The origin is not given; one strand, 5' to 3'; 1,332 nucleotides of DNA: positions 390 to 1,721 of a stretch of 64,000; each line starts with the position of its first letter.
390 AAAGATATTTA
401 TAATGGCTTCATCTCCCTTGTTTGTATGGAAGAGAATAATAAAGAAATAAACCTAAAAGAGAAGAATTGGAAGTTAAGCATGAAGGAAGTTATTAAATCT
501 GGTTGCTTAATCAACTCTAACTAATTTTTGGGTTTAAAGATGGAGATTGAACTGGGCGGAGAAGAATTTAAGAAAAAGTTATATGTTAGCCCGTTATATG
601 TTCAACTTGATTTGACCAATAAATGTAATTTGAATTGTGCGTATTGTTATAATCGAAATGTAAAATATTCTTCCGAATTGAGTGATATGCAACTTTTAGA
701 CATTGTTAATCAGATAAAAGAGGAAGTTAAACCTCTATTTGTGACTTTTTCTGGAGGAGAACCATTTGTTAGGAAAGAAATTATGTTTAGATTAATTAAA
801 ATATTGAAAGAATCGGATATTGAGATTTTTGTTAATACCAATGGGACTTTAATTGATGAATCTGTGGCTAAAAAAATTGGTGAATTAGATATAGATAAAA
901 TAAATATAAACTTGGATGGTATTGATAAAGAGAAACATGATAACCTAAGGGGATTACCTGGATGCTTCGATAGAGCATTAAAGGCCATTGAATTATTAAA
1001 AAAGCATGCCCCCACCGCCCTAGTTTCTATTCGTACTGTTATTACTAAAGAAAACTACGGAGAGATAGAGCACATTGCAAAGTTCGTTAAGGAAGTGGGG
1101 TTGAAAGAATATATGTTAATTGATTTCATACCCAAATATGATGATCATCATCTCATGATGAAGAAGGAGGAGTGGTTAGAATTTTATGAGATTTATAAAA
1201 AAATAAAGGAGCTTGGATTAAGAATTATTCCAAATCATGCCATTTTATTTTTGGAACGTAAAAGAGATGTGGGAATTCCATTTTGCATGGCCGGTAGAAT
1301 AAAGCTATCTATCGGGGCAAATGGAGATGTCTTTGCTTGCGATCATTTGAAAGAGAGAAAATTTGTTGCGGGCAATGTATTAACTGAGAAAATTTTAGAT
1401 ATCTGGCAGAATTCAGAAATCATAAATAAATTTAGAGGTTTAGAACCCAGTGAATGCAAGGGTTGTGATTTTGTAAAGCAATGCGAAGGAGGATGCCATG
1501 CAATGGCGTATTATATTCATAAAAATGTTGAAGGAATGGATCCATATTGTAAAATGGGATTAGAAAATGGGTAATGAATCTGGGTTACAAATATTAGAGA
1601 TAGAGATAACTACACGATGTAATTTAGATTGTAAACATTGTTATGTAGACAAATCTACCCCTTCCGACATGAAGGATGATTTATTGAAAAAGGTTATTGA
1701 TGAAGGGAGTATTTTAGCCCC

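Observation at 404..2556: Tandem, translationally coupled radical SAM/SPASM enzymes with no obvious partner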

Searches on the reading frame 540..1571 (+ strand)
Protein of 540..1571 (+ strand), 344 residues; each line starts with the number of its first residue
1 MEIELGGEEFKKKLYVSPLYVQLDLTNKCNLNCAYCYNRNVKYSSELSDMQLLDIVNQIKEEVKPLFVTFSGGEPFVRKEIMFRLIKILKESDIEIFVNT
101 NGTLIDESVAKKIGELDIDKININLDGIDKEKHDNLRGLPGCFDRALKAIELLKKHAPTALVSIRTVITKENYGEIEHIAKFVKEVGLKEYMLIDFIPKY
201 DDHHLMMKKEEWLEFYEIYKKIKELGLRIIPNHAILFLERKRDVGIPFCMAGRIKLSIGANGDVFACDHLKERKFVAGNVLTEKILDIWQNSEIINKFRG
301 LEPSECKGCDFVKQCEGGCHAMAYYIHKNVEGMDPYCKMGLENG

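Call 5: search_protein_families(library=pfam, proteins=[window:540-1571:+], max_evalue=0.01)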
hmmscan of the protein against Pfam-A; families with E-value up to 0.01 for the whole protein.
window:540-1571:+ (344 aa): 3 families
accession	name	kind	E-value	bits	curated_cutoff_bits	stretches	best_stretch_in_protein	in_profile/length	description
PF04055.27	Radical_SAM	-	5.1e-31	108.5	29.5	1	25-183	3-166/166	Radical SAM superfamily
PF13186.11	SPASM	-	5.1e-11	43.1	21.5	1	249-310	1-67/67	Iron-sulfur cluster-binding domain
PF13353.11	Fer4_12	-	4e-09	37.3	22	1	27-128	13-116/137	4Fe-4S single cluster domain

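Call 6: search_protein_families(library=ncbifam, proteins=[window:540-1571:+], max_evalue=0.01)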
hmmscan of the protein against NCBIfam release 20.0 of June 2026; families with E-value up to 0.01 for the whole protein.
window:540-1571:+ (344 aa): 107 families (the best 25 are shown)
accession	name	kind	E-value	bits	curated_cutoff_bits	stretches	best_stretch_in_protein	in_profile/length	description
TIGR03962.1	mycofact_rSAM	equivalog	5.1e-46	157.4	265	1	16-342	9-336/339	mycofactocin radical SAM maturase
TIGR04055.1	rSAM_NirJ2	equivalog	1.2e-44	153.2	500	1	23-337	4-322/326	putative heme d1 biosynthesis radical SAM protein NirJ2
NF050035.1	rSAM_WgK_link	exception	6.6e-44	150.4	650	2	13-224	3-215/367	radical SAM/SPASM peptide maturase WgkB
TIGR04545.1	rSAM_ahbD_hemeb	equivalog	1.6e-41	142.9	500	2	23-205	4-184/339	heme b synthase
TIGR04303.1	GeoRSP_rSAM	equivalog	1.1e-39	136.9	400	1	17-337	3-324/325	GeoRSP system radical SAM/SPASM protein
TIGR04250.1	SCM_rSAM_ScmE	equivalog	6.3e-35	120.7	400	2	18-188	2-171/358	SynChlorMet cassette radical SAM/SPASM protein ScmE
TIGR04054.1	rSAM_NirJ1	equivalog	9.4e-35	119.9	650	1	21-188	38-202/387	putative heme d1 biosynthesis radical SAM protein NirJ1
TIGR04053.2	TIGR04053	equivalog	1.9e-33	116.2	395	2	17-197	6-187/366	TIGR04053 family radical SAM/SPASM domain-containing protein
NF045574.1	sacti_mat_StsB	exception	4.9e-33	114.7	625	1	22-322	99-398/466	StsB family radical SAM/SPASM domain sactipeptide maturase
TIGR04133.1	rSAM_w_lipo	hypoth_equivalog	4.6e-32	111.3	425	1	23-319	28-331/350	TIGR04133 family radical SAM/SPASM protein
TIGR04051.1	rSAM_NirJ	equivalog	9.4e-32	110.3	515.45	1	23-193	6-173/354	heme d1 biosynthesis radical SAM protein NirJ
TIGR04340.1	rSAM_ACGX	hypoth_equivalog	2.4e-30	105.9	400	2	21-214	5-200/341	radical SAM/SPASM domain protein, ACGX system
TIGR02109.1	PQQ_syn_pqqE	equivalog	2.9e-30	105.4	381.35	1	17-338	5-331/358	pyrroloquinoline quinone biosynthesis protein PqqE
NF047865.1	rSAM_PapB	equivalog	3.1e-30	105.5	340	1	22-330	6-327/330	PapB family radical SAM/SPASM ranthipeptide maturase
TIGR04317.1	W_rSAM_matur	equivalog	4.7e-30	104.9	380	1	20-316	5-320/349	tungsten cofactor oxidoreductase radical SAM maturase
TIGR04546.1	rSAM_ahbC_deAc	equivalog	1.5e-28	99.7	650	1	21-186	41-203/390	12,18-didecarboxysiroheme deacetylase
TIGR03942.1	sulfatase_rSAM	equivalog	6.1e-26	91.3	349.45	1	27-337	9-343/363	anaerobic sulfatase maturase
NF038283.1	viperin_w_prok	equivalog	1.9e-22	79.8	180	1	21-224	4-216/281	viperin family antiviral radical SAM protein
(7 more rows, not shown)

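Call 10: find_homologous_proteins(query=window:540-1571:+)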
Query window:540-1571:+ (344 aa): 2389 proteins with E <= 0.001 among 5448 candidates; the best 120 are listed.
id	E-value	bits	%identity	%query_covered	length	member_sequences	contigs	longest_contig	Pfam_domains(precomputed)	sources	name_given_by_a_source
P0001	2.7e-212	722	92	100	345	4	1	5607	PF13186.12,PF04055.28,PF13353.12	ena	-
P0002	7.7e-181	619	76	100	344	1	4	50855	PF13186.12,PF04055.28,PF13353.12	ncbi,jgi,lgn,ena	-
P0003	2.8e-150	519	64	99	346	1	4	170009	PF13186.12,PF04055.28,PF13353.12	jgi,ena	jgi:radical SAM protein with 4Fe4S-binding SPASM domain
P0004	2.8e-95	338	48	94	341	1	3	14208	PF13186.12,PF04055.28,PF13353.12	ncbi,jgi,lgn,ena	-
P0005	6.1e-95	337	48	94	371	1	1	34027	PF13186.12,PF04055.28,PF13353.12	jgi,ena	-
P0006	3.4e-91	324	43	94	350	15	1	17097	PF13186.12,PF04055.28,PF13353.12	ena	-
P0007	3.0e-89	318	47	95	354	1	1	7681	PF13186.12,PF04055.28,PF13353.12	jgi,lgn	jgi:radical SAM protein with 4Fe4S-binding SPASM domain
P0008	3.1e-89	318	47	95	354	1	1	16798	PF13186.12,PF04055.28,PF13353.12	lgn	-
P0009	3.5e-89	318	46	95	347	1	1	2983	PF13186.12,PF04055.28,PF13353.12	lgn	-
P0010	6.3e-87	310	44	96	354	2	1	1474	PF13186.12,PF04055.28,PF13353.12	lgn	-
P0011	3.5e-86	308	47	94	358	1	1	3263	PF13186.12,PF04055.28,PF13353.12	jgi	-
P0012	8.3e-86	307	46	94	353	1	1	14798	PF13186.12,PF04055.28,PF13353.12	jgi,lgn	-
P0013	1.6e-84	302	42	95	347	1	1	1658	PF13186.12,PF04055.28,PF13353.12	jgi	jgi:radical SAM protein with 4Fe4S-binding SPASM domain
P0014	4.8e-84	301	44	94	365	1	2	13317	PF13186.12,PF04055.28,PF13353.12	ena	-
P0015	1.9e-83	299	41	94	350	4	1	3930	PF13186.12,PF04055.28,PF13353.12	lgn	-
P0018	4.3e-82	294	42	95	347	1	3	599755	PF13186.12,PF04055.28,PF13353.12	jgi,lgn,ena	-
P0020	2.0e-78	282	42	86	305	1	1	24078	PF13186.12,PF04055.28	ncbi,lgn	-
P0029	1.1e-42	165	33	93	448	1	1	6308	PF13186.12,PF04055.28,PF13353.12,PF05402.19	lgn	-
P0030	9.2e-42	162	31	91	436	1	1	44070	PF13186.12,PF04055.28,PF13353.12,PF05402.19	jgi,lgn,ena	jgi:radical SAM protein with 4Fe4S-binding SPASM domain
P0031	3.2e-40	157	30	92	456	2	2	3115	PF13186.12,PF04055.28,PF13353.12,PF05402.19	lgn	-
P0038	7.3e-38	149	34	93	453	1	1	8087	PF13186.12,PF04055.28,PF13353.12,PF05402.19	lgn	-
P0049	3.0e-36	144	33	92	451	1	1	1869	PF13186.12,PF04055.28,PF13353.12,PF05402.19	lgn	-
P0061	1.7e-35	141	31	92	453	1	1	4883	PF13186.12,PF04055.28,PF13353.12,PF05402.19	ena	-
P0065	2.3e-35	141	29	92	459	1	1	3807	PF13186.12,PF04055.28,PF13353.12,PF05402.19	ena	-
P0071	6.0e-35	139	30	89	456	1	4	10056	PF13186.12,PF04055.28,PF13353.12,PF05402.19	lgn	-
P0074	1.1e-34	138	31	96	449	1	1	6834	PF13186.12,PF04055.28,PF13353.12,PF05402.19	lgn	-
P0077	1.7e-34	138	32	92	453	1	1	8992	PF13186.12,PF04055.28,PF13353.12,PF05402.19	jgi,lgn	jgi:radical SAM protein with 4Fe4S-binding SPASM domain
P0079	2.3e-34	137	31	97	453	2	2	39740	PF13186.12,PF04055.28,PF13353.12,PF05402.19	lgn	-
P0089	6.7e-34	136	30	97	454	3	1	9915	PF13186.12,PF04055.28,PF13353.12,PF05402.19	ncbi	-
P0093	8.5e-34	136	28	94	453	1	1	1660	PF13186.12,PF04055.28,PF13353.12,PF05402.19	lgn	-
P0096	1.5e-33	135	31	94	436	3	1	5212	PF13186.12,PF04055.28,PF13353.12,PF05402.19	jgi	jgi:radical SAM protein with 4Fe4S-binding SPASM domain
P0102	2.6e-33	134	33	92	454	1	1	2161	PF13186.12,PF04055.28,PF05402.19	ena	-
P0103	3.0e-33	134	31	97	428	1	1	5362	PF13186.12,PF04055.28,PF13353.12,PF05402.19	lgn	-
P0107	4.7e-33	133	30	92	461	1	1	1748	PF13186.12,PF04055.28,PF13353.12,PF05402.19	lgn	-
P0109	5.7e-33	133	32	92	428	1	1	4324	PF13186.12,PF04055.28,PF13353.12,PF05402.19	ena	-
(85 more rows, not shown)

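Call 11: search_solved_structures(query=window:540-1571:+)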
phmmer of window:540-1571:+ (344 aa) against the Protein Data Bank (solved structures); distinct sequences matched with E-value up to 0.001: 27.
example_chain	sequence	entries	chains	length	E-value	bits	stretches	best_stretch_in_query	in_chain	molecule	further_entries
5wgg_A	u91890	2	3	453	1.5e-13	54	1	23-332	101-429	Radical SAM domain protein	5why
4k37_A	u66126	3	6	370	2e-13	53.6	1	26-324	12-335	Anaerobic sulfatase-maturating enzyme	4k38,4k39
4k36_A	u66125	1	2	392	2.5e-13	53.3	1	26-324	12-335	Anaerobic sulfatase-maturating enzyme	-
7tol_A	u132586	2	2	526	2.1e-12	50.2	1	19-185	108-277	glycerol dibiphytanyl glycerol tetraether - macrocyclic archaeol synthase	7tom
6efn_A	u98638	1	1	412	3.8e-12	49.4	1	18-181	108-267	Sporulation killing factor maturation protein SkfB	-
5v1q_A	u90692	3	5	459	7.1e-11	45.2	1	17-321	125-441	Radical SAM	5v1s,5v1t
7vob_C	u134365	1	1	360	3.3e-10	43.1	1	20-193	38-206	Cytosylglucuronate decarboxylase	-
7voc_C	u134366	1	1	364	3.4e-10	43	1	20-193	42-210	Cytosylglucuronate decarboxylase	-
6c8v_A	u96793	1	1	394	1e-09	41.5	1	17-339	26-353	Coenzyme PQQ synthesis protein E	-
8vpo_A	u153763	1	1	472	8.1e-09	38.5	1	21-334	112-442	Radical SAM core domain-containing protein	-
9dfu_A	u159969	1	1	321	1.1e-08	38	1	12-176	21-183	Radical SAM core domain-containing protein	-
9dfn_A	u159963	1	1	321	2.1e-08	37.1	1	12-176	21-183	Radical SAM core domain-containing protein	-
1tv7_A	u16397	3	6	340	4.5e-07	32.7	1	9-153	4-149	Molybdenum cofactor biosynthesis protein A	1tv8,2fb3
2fb2_A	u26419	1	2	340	7e-07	32.1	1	10-153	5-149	Molybdenum cofactor biosynthesis protein A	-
5vsl_A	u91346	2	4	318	3.1e-06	30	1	16-134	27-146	Radical S-adenosyl methionine domain-containing protein 2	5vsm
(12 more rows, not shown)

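Call 13: find_encoding_contigs(protein=P0003, flank=8000, max_places=3)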
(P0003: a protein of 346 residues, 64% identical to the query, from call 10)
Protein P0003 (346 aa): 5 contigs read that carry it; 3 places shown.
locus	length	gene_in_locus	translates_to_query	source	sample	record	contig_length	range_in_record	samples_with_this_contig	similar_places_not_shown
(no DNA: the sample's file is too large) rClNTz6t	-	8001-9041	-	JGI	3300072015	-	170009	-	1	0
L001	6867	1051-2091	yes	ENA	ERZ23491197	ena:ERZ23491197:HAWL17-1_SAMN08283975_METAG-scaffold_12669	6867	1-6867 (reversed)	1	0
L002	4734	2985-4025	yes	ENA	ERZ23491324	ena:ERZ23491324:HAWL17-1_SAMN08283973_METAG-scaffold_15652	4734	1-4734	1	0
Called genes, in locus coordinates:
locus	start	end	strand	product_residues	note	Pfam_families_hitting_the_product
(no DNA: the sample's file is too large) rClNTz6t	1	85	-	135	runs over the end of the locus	PF01873:eIF-5_eIF-2B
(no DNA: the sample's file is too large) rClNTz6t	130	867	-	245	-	PF01336:tRNA_anti-codon (weak), PF08784:RPA_C (weak)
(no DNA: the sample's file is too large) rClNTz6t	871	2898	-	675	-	PF14551:MCM_N, PF17207:MCM_OB, PF00493:MCM, PF01078:Mg_chelatase (weak), PF17855:MCM_lid, PF21120: (weak)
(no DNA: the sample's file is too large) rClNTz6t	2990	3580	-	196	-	PF00352:TBP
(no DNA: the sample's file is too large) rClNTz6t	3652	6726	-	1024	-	PF00133:tRNA-synt_1, PF09334:tRNA-synt_1g, PF01406:tRNA-synt_1e (weak), PF08264:Anticodon_1, PF19302:DUF5915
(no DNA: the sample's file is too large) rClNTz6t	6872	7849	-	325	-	-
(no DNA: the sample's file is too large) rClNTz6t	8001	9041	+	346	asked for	PF04055:Radical_SAM, PF13353:Fer4_12, PF13186:SPASM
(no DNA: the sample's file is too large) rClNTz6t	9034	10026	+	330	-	PF13353:Fer4_12, PF04055:Radical_SAM, PF13186:SPASM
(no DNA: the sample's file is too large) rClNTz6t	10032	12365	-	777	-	PF00082:Peptidase_S8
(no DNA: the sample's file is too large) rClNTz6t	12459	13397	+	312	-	PF03215:Rad17 (weak), PF05496:RuvB_N, PF00004:AAA, PF13173:AAA_14 (weak), PF13177:DNA_pol3_delta2 (weak), PF25361:AAA_lid_RFC1 (faint), PF08542:Rep_fac_C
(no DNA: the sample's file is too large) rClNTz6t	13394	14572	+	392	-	PF03215:Rad17 (weak), PF13173:AAA_14 (weak), PF00004:AAA, PF21960:RCF1-5-like_lid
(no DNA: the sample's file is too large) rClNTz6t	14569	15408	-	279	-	PF05569:Peptidase_M56 (weak), PF01435:Peptidase_M48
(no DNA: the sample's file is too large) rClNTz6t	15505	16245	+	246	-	PF00702:Hydrolase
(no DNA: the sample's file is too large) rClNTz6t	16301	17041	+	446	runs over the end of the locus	PF01935:DUF87, PF05872:HerA_C (faint)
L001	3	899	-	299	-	?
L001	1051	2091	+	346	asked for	PF04055:Radical_SAM, PF13353:Fer4_12, PF13186:SPASM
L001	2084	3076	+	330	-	PF13353:Fer4_12, PF04055:Radical_SAM, PF13186:SPASM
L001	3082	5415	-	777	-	PF00082:Peptidase_S8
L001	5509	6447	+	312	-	PF03215:Rad17 (weak), PF05496:RuvB_N, PF00004:AAA, PF13173:AAA_14 (weak), PF13177:DNA_pol3_delta2 (weak), PF25361:AAA_lid_RFC1 (faint), PF08542:Rep_fac_C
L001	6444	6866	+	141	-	?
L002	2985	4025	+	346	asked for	PF04055:Radical_SAM, PF13353:Fer4_12, PF13186:SPASM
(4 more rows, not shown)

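Call 14: find_encoding_contigs(protein=P0018, flank=8000, max_places=3)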
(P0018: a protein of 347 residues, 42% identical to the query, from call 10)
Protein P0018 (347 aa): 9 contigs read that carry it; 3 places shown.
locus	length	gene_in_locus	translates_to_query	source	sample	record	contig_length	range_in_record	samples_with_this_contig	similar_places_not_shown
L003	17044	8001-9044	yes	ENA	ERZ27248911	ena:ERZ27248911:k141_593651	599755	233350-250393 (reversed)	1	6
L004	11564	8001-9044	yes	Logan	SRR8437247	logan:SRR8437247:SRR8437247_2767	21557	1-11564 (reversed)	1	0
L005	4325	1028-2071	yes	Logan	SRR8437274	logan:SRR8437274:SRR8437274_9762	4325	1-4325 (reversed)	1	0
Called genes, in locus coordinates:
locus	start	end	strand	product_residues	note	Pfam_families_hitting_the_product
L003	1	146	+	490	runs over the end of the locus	PF00899:ThiF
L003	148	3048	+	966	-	-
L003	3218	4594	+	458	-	PF02310:B12-binding (weak), PF04055:Radical_SAM (weak)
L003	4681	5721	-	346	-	PF13207:AAA_17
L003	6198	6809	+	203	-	PF00702:Hydrolase, PF08645:PNK3P (faint), PF13344:Hydrolase_6 (faint), PF13419:HAD_2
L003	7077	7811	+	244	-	PF01209:Ubie_methyltran (weak), PF13489:Methyltransf_23, PF05175:MTS (weak), PF03848:TehB (weak), PF08241:Methyltransf_11, PF08242:Methyltransf_12, PF13649:Methyltransf_25, PF13847:Methyltransf_31, +2 more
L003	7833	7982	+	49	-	-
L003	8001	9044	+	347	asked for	PF04055:Radical_SAM, PF13353:Fer4_12, PF13186:SPASM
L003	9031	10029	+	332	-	PF13353:Fer4_12 (weak), PF04055:Radical_SAM, PF13186:SPASM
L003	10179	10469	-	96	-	-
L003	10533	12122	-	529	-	PF00118:Cpn60_TCP1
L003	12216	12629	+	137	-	-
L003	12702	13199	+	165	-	-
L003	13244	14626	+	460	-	-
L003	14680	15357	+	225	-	-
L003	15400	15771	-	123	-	-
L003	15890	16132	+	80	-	-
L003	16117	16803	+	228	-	PF03692:CxxCxxCC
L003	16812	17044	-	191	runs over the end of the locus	-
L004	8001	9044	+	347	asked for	PF04055:Radical_SAM, PF13353:Fer4_12, PF13186:SPASM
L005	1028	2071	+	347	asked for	PF04055:Radical_SAM, PF13353:Fer4_12, PF13186:SPASM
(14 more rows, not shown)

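Call 15: find_encoding_contigs(protein=P0002, flank=8000, max_places=3)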
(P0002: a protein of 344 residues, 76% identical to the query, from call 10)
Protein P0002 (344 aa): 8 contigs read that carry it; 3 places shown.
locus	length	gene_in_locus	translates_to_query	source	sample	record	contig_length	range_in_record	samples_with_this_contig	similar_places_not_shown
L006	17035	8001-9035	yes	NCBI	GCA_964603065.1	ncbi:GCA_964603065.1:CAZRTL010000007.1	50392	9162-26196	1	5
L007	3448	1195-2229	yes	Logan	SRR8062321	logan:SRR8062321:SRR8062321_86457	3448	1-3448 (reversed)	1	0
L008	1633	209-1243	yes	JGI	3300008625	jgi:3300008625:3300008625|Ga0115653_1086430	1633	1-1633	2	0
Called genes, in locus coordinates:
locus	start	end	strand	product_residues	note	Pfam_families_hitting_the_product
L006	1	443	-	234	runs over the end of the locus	PF01336:tRNA_anti-codon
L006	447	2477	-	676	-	PF14551:MCM_N, PF17207:MCM_OB, PF00493:MCM, PF07728:AAA_5 (weak), PF01078:Mg_chelatase, PF17855:MCM_lid, PF21120: (weak)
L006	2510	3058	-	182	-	PF00352:TBP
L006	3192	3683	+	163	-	-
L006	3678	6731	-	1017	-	PF00133:tRNA-synt_1, PF01921:tRNA-synt_1f (faint), PF09334:tRNA-synt_1g, PF01406:tRNA-synt_1e (weak), PF08264:Anticodon_1, PF19302:DUF5915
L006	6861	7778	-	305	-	PF01171:ATP_bind_3 (weak)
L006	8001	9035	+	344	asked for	PF13353:Fer4_12, PF04055:Radical_SAM, PF13186:SPASM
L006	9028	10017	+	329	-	PF13353:Fer4_12 (weak), PF04055:Radical_SAM, PF13186:SPASM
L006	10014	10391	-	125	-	-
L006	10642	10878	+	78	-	-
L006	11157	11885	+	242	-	PF13649:Methyltransf_25 (weak)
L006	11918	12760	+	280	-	PF05048:NosD, PF13229:Beta_helix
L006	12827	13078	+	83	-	-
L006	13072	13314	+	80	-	PF05016:ParE_toxin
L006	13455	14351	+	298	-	PF02661:Fic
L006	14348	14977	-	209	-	PF07853:DUF1648, PF13630:SdpI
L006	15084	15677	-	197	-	PF02384:N6_Mtase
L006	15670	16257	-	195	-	PF20582:UPF0758_N, PF04002:RadC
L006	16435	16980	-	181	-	-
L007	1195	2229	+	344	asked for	PF13353:Fer4_12, PF04055:Radical_SAM, PF13186:SPASM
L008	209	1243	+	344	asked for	PF13353:Fer4_12, PF04055:Radical_SAM, PF13186:SPASM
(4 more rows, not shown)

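Call 25: find_related_loci(query=A1, collection=genome_contigs, flank=6000)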
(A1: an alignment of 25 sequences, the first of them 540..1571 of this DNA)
Query A1 (344 aa) in genome_contigs; peptide patterns used: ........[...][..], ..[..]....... (x = any residue, [..] = any of these).
600 stretches matched a pattern (row limit reached: there are more); 396 encode a relative of the query (tblastn E <= 1e-3); the best 80 are kept; 80 distinct loci.
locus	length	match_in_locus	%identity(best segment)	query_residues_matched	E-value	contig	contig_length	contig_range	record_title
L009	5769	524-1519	46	14-338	9e-98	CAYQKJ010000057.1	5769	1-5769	MAG TPA_asm: uncultured Methanosarcinales archaeon isolate SRP098346_co1_64 genome assembly, contig: NODE_20367_length_5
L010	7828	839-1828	44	14-337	5e-91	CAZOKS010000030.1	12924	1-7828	MAG TPA_asm: uncultured Methanosarcinales archaeon isolate binchicken_co256_1010 genome assembly, contig: NODE_11952_len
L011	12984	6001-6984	40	13-337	2e-83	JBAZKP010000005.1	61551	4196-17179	MAG: archaeon isolate SO_2017_LW4_146 scaffold_1293_c1_LW137-91_2017, whole genome shotgun sequence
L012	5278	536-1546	39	8-338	1e-77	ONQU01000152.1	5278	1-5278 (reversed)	uncultured Rhodospirillaceae bacterium isolate RUG560 genome assembly, contig: k87_63639933, whole genome shotgun sequen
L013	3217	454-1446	40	14-337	3e-77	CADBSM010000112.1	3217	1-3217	MAG: uncultured proteobacterium isolate RUG14252 genome assembly, contig: RUG14252_asm_112, whole genome shotgun sequenc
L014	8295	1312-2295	39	18-338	2e-73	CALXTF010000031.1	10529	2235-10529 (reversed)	MAG: uncultured Alphaproteobacteria bacterium isolate BRZ_RE__bin26 genome assembly, contig: BRZ_RE__NODE_7106_length_10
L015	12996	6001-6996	37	15-339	1e-71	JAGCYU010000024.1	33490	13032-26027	MAG: Alphaproteobacteria bacterium isolate RGIG10246 Yak_Rumen-5__c1770502, whole genome shotgun sequence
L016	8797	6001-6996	34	15-339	1e-65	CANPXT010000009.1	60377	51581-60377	MAG: uncultured Alphaproteobacteria bacterium isolate Lapin-005__bin43 genome assembly, contig: Lapin-005__NODE_580_leng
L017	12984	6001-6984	39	18-338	2e-76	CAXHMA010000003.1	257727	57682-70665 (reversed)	MAG: uncultured Alphaproteobacteria bacterium isolate ena-SAMPLE-TAB-22-03-2024-10:43:23:852-115549 genome assembly, con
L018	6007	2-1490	45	21-337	2e-42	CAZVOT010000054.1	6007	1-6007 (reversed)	MAG TPA_asm: Candidatus Woesearchaeota archaeon isolate binchicken_co387_106 genome assembly, contig: NODE_19051_length_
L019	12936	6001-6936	31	18-324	2e-36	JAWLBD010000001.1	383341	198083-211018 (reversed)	MAG: Verrucomicrobiales bacterium isolate ABC1.123 ABC1.123.fa-1, whole genome shotgun sequence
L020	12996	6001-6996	32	18-337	4e-36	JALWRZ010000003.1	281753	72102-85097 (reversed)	MAG: DHVE2 group archaeon isolate M2_metabat2_scaf2bin.040 M2_NODE_11_length_281753_cov_7.929133, whole genome shotgun s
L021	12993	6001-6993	28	23-343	2e-32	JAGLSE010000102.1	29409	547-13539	MAG: Candidatus Omnitrophota bacterium isolate RS_9_43 ROV157_9.bin.43.fa_102, whole genome shotgun sequence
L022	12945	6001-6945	27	18-334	5e-31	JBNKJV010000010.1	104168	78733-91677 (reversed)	MAG: Sedimenticolaceae bacterium isolate H2.bin.12.strict NODE_10_length_104168_cov_7.472183, whole genome shotgun seque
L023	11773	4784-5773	27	13-335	1e-30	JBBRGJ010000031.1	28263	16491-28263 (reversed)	MAG: Bacteroidales bacterium isolate Co_metawrap_2619 Cmw_2619_k141_2705012_length_28263_cov_24.9966, whole genome shotg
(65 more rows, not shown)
